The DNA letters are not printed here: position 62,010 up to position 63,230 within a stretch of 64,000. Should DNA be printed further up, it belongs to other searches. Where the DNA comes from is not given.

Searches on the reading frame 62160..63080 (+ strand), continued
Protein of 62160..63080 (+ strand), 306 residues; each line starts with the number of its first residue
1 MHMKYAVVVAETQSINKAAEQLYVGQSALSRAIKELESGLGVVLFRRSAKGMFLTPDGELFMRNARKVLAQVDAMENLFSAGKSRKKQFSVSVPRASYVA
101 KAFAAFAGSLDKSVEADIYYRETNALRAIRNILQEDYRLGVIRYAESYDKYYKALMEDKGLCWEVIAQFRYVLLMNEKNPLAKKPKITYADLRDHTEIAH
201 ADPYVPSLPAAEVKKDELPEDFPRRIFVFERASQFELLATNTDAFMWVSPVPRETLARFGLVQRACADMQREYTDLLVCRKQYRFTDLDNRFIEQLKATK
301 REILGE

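Call 71: search_protein_families(library=padloc, proteins=[P0001], max_evalue=0.01)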
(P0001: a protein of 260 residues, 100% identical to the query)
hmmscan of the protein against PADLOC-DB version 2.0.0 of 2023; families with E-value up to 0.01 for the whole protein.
P0001 (260 aa): 0 families
